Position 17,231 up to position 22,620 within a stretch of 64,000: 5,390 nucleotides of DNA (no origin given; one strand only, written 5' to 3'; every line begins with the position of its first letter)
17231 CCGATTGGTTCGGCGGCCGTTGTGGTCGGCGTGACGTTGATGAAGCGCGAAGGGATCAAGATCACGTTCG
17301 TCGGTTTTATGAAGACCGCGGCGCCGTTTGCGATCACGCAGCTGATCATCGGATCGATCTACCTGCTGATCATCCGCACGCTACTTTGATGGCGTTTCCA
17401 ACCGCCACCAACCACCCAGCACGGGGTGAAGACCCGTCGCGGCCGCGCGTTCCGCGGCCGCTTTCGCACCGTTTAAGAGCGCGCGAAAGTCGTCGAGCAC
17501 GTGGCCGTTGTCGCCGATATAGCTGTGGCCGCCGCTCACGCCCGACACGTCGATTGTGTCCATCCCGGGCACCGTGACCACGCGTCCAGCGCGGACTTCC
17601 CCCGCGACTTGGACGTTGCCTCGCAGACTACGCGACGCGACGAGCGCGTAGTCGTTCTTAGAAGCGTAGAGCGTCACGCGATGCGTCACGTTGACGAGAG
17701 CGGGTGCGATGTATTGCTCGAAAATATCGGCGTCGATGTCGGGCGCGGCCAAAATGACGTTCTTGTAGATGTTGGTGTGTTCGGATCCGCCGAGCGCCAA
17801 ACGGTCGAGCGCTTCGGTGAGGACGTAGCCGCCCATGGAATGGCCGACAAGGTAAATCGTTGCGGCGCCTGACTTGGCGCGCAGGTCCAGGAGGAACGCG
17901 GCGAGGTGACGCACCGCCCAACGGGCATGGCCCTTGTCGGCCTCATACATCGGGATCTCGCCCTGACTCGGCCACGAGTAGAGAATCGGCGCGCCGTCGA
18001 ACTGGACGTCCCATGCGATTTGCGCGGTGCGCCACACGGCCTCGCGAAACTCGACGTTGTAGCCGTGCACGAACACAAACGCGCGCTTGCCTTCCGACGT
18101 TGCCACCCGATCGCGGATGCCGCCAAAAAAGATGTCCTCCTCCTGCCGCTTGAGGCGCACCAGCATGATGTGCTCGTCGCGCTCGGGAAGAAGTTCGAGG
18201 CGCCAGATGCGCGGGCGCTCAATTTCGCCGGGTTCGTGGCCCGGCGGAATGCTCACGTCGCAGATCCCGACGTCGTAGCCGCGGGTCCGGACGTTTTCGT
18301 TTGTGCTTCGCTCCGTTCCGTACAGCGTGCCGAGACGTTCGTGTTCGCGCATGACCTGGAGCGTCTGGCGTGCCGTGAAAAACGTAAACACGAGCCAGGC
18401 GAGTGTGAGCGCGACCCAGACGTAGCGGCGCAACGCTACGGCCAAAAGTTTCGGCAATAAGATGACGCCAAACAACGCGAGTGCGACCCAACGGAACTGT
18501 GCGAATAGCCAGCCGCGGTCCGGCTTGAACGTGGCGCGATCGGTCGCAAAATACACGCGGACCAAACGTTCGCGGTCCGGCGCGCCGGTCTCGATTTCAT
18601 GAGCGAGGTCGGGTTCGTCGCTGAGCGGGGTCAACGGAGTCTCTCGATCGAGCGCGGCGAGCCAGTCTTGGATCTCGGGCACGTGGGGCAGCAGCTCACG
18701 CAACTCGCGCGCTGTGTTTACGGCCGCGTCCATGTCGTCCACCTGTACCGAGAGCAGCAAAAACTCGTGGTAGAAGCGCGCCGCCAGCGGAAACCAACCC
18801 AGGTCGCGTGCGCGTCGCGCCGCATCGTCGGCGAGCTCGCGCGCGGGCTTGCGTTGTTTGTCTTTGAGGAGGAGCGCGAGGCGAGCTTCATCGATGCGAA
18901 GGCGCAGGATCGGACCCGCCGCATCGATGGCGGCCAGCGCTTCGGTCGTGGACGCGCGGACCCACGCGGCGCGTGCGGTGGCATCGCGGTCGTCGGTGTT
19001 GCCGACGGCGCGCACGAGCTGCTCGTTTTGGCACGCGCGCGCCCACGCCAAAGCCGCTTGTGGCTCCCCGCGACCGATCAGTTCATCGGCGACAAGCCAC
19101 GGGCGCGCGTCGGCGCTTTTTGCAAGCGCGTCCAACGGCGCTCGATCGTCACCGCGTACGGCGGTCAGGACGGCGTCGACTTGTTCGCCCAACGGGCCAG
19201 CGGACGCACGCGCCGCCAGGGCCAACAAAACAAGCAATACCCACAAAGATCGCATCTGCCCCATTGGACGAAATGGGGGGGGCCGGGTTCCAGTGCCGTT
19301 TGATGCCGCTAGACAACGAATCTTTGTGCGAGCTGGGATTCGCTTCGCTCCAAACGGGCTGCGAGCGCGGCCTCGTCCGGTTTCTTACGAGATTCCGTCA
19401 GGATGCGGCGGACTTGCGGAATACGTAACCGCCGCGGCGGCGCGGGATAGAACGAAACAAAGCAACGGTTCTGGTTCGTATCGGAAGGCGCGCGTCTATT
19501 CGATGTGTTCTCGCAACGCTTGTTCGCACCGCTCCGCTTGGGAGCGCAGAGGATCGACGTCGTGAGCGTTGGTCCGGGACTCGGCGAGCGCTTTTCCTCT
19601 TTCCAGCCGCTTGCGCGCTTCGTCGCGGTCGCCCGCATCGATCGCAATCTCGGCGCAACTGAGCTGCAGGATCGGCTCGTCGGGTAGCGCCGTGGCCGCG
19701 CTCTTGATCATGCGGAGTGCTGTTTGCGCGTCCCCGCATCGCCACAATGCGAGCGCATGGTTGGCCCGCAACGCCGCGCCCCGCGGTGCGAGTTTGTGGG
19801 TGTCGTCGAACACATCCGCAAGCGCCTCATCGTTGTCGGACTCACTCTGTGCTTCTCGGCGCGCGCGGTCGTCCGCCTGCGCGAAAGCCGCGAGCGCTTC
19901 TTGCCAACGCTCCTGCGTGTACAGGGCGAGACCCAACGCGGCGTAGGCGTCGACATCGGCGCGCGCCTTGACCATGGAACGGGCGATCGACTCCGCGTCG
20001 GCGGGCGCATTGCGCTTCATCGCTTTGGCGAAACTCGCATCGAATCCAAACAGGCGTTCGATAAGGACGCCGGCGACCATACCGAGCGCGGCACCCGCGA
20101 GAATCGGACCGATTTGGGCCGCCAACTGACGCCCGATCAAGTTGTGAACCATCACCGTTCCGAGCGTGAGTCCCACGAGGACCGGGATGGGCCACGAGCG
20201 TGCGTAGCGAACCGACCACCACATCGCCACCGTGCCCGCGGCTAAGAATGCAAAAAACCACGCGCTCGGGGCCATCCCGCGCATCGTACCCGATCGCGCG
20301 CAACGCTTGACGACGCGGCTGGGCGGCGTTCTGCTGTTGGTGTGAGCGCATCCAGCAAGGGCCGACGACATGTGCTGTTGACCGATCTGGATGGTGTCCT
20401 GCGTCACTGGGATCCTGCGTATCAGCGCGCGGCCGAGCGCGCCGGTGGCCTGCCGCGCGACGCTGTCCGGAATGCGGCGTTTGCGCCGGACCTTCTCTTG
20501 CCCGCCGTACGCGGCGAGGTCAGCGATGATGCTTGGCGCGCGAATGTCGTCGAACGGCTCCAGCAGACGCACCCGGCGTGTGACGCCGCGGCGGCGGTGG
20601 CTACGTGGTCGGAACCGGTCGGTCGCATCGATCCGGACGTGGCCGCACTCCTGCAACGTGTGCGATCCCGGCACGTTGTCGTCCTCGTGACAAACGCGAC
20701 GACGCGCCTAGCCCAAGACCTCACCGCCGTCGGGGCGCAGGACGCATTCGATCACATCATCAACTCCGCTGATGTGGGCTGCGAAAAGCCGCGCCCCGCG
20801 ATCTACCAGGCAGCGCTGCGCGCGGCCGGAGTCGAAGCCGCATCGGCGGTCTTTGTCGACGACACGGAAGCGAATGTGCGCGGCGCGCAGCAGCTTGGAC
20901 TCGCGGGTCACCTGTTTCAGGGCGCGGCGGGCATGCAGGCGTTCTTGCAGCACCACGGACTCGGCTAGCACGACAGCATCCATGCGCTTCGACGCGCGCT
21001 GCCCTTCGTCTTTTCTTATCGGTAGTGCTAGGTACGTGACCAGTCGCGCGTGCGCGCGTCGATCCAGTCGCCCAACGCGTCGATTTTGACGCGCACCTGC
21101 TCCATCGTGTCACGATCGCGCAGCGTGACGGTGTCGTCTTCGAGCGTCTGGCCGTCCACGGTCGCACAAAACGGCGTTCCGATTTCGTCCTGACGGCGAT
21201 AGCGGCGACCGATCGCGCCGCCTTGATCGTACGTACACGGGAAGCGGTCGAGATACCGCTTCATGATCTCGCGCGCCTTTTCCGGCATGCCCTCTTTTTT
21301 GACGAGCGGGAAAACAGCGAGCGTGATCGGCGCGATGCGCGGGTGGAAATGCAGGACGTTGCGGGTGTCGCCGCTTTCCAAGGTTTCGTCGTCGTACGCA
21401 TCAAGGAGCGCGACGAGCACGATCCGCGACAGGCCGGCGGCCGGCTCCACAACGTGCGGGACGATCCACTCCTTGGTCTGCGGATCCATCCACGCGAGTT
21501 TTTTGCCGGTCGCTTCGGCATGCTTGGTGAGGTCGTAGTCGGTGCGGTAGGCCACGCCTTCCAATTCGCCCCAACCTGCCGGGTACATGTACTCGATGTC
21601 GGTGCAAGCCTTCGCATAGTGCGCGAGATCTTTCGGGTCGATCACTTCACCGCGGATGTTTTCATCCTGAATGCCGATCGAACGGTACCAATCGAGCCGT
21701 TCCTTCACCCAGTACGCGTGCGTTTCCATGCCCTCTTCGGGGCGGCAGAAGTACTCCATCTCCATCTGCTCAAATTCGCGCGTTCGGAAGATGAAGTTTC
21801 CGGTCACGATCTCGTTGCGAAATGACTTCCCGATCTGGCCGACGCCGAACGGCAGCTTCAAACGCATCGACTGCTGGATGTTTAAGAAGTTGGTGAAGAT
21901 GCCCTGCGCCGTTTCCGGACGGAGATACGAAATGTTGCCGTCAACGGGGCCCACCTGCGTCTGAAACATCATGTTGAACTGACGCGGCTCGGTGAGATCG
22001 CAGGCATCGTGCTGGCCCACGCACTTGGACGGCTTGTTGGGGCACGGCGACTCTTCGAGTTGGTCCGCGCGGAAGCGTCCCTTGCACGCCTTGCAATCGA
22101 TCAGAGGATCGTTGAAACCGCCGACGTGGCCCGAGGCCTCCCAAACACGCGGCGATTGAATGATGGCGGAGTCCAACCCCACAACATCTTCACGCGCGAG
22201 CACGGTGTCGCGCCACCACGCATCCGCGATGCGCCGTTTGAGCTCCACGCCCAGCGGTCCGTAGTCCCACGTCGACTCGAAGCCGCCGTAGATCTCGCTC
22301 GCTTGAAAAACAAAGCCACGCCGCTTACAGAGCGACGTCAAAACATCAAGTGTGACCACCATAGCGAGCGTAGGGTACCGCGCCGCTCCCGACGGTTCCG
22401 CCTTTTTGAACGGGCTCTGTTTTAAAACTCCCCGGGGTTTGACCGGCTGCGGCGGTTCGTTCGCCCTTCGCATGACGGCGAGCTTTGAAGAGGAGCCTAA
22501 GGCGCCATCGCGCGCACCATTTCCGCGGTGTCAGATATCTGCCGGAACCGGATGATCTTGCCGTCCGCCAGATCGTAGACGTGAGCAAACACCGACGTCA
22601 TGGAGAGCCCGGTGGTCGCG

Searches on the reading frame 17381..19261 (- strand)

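Call 22: search_protein_families(library=pfam, proteins=[window:17381-19261:-], max_evalue=0.001)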
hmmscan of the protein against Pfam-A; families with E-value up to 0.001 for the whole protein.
window:17381-19261:- (626 aa): 5 families
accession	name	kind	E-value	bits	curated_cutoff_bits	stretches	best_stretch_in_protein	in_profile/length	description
PF05990.18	DUF900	-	2.2e-45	155.4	20.5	1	382-560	9-187/232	Alpha/beta hydrolase of unknown function (DUF900)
PF12697.13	Abhydrolase_6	-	3.6e-08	34.8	26.3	1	395-519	1-101/217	Alpha/beta hydrolase family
PF05277.18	DUF726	-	3.6e-05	23.3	22.6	1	446-579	200-326/343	Protein of unknown function (DUF726)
PF12146.15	Hydrolase_4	-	0.00012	21.9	27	1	395-512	7-114/239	Serine aminopeptidase, S33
PF00561.26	Abhydrolase_1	-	0.00023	21.4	25.8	1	446-488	48-90/245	alpha/beta hydrolase fold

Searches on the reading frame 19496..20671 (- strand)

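Call 22: search_protein_families(library=pfam, proteins=[window:19496-20671:-], max_evalue=0.001)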
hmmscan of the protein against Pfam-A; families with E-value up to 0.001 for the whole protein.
window:19496-20671:- (391 aa): 1 family
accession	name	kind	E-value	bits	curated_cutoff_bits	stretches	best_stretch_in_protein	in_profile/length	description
PF14559.12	TPR_19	-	1.8e-06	28.6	25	1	313-363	5-55/68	Tetratricopeptide repeat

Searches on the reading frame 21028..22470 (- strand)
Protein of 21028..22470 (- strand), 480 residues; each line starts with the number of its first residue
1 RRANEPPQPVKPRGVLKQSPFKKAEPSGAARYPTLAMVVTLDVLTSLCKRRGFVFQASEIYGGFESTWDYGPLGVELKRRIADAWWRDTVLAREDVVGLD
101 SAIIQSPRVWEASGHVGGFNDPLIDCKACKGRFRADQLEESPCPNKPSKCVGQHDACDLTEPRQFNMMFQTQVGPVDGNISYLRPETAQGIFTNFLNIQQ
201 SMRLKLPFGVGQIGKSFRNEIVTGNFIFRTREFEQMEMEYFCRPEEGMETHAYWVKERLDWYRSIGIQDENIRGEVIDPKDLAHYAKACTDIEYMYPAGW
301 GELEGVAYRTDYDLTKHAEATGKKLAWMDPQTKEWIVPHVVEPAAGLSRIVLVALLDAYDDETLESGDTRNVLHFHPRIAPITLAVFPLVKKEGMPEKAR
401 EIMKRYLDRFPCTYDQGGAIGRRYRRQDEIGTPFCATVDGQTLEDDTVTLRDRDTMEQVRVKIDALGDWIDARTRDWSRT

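Call 22: search_protein_families(library=pfam, proteins=[window:21028-22470:-], max_evalue=0.001)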
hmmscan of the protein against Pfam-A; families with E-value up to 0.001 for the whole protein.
window:21028-22470:- (480 aa): 2 families
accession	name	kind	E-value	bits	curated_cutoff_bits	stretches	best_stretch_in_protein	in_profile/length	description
PF03129.25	HGTP_anticodon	-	1.1e-18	67.6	21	1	385-472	3-93/94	Anticodon binding domain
PF00587.30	tRNA-synt_2b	-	3e-11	44.1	29.3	1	182-354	12-175/179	tRNA synthetase class II core domain (G, H, P, S and T)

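Call 95: find_homologous_proteins(query=window:21028-22470:-, max_evalue=1e-30)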
Query window:21028-22470:- (480 aa): 8000 proteins with E <= 1e-30 among 8000 candidates; the best 120 are listed.
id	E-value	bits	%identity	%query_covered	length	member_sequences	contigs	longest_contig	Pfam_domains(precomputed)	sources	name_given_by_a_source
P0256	2.5e-287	971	91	92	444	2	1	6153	PF03129.26,PF00587.31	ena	-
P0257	8.1e-256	867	82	91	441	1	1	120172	PF03129.26,PF00587.31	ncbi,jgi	ncbi:MAG: glycine--tRNA ligase [Planctomycetota bacterium]|jgi:glycyl-tRNA synthetase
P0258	1.9e-251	853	80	91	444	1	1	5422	PF03129.26,PF00587.31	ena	-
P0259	8.1e-251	851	81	91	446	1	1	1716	PF03129.26,PF00587.31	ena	-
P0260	3.4e-250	849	82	91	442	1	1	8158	PF03129.26,PF00587.31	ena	-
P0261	2.1e-249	846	80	91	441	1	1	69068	PF03129.26,PF00587.31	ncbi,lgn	-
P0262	1.2e-246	837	80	91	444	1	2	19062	PF03129.26,PF00587.31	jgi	-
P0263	1.4e-246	837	80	92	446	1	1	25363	PF03129.26,PF00587.31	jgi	-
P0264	9.3e-246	834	80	91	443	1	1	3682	PF03129.26,PF00587.31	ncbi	-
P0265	1.9e-245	833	79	91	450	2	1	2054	PF03129.26,PF00587.31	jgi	-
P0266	1.9e-244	830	80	91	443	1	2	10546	PF03129.26,PF00587.31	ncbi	ncbi:MAG: glycine--tRNA ligase [Planctomycetota bacterium]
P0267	2.3e-244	829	78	91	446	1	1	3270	PF03129.26,PF00587.31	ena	-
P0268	9.0e-243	824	79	91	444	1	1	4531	PF03129.26,PF00587.31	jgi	-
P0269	2.4e-242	823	79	91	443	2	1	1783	PF03129.26,PF00587.31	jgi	jgi:glycyl-tRNA synthetase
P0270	2.8e-242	823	77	90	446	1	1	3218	PF03129.26,PF00587.31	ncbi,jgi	ncbi:MAG: glycine--tRNA ligase [Planctomycetota bacterium]|jgi:glycyl-tRNA synthetase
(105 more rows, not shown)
